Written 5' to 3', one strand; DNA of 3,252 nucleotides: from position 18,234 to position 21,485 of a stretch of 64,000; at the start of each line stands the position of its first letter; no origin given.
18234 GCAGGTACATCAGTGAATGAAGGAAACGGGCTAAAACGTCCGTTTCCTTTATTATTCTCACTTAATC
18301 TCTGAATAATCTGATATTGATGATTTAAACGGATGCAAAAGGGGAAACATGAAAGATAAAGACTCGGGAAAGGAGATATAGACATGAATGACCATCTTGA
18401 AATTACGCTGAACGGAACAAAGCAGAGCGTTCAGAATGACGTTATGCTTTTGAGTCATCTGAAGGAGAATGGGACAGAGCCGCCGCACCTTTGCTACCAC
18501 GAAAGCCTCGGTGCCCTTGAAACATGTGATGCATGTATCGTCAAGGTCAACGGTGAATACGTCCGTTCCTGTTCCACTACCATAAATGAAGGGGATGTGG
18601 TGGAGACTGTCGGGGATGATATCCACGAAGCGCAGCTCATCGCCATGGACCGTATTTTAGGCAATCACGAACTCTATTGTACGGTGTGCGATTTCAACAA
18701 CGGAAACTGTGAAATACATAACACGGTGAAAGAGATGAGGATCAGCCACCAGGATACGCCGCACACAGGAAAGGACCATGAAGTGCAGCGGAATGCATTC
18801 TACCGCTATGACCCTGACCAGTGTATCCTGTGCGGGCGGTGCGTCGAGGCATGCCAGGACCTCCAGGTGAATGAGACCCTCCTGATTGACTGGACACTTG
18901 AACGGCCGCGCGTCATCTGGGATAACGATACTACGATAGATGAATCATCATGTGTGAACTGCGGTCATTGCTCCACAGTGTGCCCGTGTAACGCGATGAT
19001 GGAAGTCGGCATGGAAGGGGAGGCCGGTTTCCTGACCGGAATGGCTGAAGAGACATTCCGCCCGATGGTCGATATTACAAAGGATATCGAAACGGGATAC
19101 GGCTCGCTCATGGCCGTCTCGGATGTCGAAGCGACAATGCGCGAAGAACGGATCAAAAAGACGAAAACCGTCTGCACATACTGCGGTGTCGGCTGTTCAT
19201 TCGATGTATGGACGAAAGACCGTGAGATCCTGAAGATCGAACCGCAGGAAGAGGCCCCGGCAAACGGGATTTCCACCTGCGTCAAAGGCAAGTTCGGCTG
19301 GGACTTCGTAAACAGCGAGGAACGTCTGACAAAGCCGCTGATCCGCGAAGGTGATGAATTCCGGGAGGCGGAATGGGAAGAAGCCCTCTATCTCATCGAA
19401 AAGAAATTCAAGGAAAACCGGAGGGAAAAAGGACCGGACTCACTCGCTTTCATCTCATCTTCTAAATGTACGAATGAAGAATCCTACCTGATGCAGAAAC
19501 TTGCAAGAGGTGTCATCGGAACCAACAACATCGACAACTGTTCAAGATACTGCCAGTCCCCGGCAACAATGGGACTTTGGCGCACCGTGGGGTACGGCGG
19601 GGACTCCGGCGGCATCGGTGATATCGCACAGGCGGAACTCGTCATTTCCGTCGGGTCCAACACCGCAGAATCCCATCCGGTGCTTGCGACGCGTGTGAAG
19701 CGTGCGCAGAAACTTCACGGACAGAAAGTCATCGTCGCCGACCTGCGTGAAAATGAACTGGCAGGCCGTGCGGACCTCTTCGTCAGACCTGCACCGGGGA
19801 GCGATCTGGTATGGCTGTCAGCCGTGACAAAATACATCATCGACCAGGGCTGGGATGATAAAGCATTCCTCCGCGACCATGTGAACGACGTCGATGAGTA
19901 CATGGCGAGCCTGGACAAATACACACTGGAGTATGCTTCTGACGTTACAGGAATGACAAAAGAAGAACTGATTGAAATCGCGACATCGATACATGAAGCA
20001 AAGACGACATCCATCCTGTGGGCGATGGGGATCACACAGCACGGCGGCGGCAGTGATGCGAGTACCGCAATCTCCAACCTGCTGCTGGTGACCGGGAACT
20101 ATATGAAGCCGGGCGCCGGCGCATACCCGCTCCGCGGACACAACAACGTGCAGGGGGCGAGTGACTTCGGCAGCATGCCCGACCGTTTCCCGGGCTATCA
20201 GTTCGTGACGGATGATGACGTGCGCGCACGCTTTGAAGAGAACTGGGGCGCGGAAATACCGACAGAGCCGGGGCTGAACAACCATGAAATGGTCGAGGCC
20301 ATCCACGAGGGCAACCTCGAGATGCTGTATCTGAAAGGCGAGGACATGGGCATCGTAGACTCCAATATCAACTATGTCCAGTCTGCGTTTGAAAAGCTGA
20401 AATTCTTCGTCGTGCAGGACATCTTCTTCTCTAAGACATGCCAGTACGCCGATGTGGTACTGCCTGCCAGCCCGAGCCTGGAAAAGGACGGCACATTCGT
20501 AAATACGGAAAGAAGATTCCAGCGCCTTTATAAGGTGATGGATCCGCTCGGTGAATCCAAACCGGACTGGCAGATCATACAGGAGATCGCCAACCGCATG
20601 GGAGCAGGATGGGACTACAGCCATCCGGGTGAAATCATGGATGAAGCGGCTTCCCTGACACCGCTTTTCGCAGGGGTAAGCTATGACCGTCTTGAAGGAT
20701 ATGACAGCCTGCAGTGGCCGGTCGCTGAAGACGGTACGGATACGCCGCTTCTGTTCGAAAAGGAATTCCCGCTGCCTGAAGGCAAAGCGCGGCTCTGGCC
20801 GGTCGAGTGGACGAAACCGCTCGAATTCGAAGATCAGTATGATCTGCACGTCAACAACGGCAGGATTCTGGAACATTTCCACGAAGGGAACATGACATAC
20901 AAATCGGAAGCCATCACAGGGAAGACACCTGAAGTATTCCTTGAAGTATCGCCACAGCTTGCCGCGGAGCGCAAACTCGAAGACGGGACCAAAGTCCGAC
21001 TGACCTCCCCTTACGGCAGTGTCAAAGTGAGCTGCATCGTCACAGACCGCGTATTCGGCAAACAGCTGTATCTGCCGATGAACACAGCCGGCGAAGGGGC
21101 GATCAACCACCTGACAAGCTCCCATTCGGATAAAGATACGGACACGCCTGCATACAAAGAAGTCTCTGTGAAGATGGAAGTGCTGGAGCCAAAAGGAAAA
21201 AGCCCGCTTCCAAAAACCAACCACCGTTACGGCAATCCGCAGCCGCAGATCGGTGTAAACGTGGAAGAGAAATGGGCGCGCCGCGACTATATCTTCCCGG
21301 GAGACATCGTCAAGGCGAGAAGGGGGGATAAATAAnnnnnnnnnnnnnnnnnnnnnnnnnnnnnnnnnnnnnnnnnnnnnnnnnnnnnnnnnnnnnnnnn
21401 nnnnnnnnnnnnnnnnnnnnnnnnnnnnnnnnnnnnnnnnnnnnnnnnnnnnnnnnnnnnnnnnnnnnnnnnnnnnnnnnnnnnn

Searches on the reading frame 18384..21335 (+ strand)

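Call 45: search_protein_families(library=pfam, proteins=[window:18384-21335:+], max_evalue=0.00001)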
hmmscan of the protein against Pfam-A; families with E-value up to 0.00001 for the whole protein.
window:18384-21335:+ (983 aa): 9 families
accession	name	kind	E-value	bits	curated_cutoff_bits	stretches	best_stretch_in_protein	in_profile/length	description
PF00384.28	Molybdopterin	-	1.5e-71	241.8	24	1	314-738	1-353/353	Molybdopterin oxidoreductase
PF01568.27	Molydop_binding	-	6.3e-21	74.9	26.8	1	821-927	1-109/110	Molydopterin dinucleotide binding domain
PF04879.21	Molybdop_Fe4S4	-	2.6e-20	72.6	22.7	1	258-311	2-55/55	Molybdopterin oxidoreductase Fe4S4 domain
PF13510.11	Fer2_4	-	1.2e-11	45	22.8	1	4-76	3-80/82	2Fe-2S iron-sulfur cluster binding domain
PF10588.14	NADH-G_4Fe-4S_3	-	1.6e-09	37.5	27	1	87-123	4-39/40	NADH-ubiquinone oxidoreductase-G iron-sulfur binding region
PF00037.32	Fer4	-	2.1e-09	37.2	21.1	0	141-157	2-18/24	4Fe-4S binding domain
PF13237.11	Fer4_10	-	3.6e-09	36.9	25.5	0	184-271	3-48/53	4Fe-4S dicluster domain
PF12837.12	Fer4_6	-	7.5e-07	29.3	25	0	142-157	4-19/24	4Fe-4S binding domain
PF12838.12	Fer4_7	-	9.3e-07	29.7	27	1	146-204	1-52/52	4Fe-4S dicluster domain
